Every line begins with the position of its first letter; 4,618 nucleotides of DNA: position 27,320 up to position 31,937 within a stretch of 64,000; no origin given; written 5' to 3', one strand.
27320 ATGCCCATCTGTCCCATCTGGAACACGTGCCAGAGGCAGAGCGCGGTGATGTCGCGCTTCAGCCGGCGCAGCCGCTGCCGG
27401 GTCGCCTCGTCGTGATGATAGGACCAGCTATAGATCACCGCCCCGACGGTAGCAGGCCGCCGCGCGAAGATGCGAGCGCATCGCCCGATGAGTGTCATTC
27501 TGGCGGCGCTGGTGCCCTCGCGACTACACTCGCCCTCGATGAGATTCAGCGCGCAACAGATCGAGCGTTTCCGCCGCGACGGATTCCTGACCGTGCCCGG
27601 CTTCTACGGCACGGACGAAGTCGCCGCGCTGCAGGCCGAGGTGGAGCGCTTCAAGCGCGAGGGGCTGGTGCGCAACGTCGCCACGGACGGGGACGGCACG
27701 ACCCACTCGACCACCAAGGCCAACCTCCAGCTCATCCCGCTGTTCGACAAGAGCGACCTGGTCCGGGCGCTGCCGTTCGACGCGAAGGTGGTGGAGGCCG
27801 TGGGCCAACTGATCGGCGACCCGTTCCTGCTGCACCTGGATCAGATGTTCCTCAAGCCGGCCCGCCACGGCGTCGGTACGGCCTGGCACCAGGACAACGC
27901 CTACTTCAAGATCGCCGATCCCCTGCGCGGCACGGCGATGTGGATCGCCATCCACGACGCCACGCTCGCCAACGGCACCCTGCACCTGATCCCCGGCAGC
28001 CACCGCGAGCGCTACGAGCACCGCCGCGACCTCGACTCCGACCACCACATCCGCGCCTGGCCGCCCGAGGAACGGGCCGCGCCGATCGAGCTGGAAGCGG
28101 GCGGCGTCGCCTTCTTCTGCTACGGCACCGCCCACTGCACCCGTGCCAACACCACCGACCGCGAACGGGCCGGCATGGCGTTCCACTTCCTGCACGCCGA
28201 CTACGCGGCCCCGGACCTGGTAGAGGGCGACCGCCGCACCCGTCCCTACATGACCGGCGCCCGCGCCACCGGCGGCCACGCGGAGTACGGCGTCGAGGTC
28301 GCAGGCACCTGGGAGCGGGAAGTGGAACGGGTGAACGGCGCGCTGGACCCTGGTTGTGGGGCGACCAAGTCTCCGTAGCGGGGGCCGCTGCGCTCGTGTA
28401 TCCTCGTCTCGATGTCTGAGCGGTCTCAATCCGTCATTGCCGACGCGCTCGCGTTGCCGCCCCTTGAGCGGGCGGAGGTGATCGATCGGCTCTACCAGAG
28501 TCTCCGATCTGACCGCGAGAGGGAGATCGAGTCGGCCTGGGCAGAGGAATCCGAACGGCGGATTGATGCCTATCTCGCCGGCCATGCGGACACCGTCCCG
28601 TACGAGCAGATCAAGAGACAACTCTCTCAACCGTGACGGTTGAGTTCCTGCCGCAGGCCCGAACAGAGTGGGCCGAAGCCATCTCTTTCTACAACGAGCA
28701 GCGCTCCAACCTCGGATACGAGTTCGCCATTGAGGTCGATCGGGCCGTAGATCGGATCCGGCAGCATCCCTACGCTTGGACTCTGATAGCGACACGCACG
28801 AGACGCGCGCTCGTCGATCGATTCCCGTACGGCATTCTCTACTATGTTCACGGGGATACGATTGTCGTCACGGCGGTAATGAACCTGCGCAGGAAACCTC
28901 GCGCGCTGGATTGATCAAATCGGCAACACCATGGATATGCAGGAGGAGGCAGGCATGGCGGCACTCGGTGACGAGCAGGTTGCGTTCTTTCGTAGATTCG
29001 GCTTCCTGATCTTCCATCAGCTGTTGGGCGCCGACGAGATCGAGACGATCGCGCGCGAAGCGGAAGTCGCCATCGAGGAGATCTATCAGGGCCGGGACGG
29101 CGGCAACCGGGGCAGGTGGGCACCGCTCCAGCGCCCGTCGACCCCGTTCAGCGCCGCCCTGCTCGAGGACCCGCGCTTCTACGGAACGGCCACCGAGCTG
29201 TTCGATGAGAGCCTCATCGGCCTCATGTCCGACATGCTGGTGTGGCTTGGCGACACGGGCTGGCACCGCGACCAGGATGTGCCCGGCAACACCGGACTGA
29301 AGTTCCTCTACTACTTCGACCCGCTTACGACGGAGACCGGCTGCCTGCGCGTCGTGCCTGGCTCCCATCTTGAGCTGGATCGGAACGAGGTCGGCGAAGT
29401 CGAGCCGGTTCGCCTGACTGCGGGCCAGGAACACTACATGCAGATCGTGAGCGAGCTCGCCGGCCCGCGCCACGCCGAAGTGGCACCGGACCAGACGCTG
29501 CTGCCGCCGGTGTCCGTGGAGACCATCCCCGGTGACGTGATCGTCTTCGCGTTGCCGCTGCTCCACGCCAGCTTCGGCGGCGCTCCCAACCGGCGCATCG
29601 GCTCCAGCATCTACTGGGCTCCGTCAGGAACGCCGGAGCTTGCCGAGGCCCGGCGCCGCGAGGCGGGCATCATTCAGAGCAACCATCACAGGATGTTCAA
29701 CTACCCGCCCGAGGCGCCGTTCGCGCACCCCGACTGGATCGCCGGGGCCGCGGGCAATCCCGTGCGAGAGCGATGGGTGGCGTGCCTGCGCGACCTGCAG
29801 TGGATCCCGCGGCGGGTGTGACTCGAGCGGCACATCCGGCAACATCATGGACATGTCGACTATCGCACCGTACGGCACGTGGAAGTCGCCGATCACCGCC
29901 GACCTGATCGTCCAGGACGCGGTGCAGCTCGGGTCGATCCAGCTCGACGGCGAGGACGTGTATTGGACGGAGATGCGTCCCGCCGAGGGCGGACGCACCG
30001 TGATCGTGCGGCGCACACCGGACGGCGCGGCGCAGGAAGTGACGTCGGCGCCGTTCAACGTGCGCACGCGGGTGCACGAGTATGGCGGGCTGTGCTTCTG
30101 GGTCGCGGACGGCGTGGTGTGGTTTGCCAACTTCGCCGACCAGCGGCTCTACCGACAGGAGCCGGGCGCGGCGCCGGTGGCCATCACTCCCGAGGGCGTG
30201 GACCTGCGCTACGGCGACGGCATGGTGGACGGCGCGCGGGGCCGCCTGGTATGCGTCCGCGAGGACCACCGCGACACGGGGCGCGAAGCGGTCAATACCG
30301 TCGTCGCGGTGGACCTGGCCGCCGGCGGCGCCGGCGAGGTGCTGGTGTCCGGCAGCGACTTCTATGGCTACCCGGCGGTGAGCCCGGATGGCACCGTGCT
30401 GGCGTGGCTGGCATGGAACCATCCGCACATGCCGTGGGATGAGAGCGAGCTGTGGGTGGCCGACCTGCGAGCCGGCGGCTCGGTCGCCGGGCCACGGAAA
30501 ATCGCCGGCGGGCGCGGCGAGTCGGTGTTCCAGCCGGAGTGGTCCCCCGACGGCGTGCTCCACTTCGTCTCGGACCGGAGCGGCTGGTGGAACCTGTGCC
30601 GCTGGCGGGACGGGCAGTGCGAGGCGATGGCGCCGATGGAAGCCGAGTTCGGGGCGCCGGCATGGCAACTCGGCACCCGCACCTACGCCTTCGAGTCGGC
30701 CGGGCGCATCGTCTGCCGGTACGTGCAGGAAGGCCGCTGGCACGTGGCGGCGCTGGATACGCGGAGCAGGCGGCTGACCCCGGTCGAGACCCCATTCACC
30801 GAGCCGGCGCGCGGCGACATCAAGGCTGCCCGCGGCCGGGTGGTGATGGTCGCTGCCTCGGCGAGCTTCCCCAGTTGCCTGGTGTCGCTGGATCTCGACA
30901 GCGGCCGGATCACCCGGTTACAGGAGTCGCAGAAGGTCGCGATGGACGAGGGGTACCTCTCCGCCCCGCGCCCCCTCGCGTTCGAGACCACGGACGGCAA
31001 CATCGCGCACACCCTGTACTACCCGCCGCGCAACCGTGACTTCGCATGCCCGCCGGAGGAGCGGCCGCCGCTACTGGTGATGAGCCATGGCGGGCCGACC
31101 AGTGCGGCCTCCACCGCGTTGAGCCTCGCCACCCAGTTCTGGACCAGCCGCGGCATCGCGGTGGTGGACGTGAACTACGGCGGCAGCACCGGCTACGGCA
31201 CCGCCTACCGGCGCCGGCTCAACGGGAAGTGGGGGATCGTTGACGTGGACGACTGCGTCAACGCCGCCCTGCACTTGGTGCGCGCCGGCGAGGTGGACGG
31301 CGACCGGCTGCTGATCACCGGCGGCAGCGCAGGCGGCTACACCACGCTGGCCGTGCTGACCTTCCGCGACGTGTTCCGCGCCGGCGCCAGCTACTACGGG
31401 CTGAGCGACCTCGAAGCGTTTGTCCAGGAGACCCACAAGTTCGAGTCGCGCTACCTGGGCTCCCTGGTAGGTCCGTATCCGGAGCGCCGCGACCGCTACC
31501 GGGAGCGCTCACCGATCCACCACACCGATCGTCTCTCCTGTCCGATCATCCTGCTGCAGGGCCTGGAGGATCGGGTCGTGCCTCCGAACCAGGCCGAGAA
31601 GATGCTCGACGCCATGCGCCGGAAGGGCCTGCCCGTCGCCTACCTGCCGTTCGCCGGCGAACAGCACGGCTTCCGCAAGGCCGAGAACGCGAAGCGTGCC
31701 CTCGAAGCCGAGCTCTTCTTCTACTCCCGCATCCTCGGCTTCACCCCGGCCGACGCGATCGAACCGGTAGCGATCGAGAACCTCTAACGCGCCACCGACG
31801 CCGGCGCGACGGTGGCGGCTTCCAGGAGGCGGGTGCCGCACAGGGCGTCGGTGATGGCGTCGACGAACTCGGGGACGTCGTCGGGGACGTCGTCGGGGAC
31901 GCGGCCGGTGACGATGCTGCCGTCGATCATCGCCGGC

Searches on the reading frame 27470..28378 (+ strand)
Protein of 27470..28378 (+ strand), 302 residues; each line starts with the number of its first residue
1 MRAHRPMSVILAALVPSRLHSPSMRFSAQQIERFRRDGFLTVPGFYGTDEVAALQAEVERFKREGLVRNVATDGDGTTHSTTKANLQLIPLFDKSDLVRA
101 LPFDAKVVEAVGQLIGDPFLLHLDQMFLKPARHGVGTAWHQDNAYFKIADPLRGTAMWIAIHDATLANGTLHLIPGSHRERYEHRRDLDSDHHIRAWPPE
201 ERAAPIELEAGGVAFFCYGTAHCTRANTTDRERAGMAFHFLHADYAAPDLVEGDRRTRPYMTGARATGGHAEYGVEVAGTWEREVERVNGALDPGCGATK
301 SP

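Call 20: search_protein_families(library=pfam, proteins=[window:27470-28378:+], max_evalue=0.001)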
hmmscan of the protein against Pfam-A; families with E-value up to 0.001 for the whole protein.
window:27470-28378:+ (302 aa): 1 family
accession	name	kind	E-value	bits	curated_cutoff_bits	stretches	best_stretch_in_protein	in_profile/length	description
PF05721.19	PhyH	-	1.7e-31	110.6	22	1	34-234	1-212/213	Phytanoyl-CoA dioxygenase (PhyH)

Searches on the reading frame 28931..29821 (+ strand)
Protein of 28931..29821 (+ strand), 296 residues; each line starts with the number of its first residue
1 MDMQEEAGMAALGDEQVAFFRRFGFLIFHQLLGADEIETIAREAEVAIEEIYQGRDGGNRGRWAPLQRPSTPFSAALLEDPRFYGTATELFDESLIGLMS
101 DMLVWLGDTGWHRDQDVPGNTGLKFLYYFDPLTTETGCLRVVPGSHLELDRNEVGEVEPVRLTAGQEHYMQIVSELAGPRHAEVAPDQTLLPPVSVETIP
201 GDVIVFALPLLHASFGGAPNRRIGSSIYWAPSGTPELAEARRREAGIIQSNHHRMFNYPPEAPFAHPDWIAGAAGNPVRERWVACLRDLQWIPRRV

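Call 20: search_protein_families(library=pfam, proteins=[window:28931-29821:+], max_evalue=0.001)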
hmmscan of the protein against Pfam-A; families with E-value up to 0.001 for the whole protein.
window:28931-29821:+ (296 aa): 1 family
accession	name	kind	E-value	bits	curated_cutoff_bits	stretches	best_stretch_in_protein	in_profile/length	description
PF05721.19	PhyH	-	1.7e-12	48.6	22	1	20-215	1-203/213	Phytanoyl-CoA dioxygenase (PhyH)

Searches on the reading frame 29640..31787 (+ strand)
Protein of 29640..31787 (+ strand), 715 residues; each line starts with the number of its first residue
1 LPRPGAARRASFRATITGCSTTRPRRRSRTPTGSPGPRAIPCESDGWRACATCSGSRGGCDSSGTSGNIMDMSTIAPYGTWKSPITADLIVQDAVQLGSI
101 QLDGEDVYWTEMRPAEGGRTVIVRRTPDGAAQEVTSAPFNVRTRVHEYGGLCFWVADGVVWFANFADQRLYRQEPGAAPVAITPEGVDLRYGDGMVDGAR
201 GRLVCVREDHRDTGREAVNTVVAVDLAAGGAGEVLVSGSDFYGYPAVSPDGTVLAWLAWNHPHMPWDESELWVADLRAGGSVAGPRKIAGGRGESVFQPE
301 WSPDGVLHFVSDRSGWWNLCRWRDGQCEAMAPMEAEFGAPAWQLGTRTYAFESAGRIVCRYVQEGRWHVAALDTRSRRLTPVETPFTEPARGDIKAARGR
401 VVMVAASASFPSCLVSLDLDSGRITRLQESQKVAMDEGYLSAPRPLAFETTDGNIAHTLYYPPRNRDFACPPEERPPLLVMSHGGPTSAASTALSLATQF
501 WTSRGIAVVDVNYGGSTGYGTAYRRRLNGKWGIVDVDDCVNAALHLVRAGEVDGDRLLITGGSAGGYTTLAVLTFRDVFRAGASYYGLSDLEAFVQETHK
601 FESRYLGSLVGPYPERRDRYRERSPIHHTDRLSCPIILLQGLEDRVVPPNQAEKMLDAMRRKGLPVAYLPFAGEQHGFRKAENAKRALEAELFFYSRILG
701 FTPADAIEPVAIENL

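Call 20: search_protein_families(library=pfam, proteins=[window:29640-31787:+], max_evalue=0.001)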
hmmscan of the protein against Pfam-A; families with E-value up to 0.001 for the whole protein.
window:29640-31787:+ (715 aa): 4 families
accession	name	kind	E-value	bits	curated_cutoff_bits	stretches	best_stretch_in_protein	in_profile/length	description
PF00326.27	Peptidase_S9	-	3.6e-49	167.6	22.6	1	495-700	4-211/213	Prolyl oligopeptidase family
PF20434.5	BD-FAE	-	1e-08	35.4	26.8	1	538-657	72-213/215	BD-FAE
PF01738.24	DLH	-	1.2e-08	35.3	21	1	536-684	77-194/217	Dienelactone hydrolase family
PF07676.18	PD40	-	7.8e-05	23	20.9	0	299-319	14-36/38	WD40-like Beta Propeller Repeat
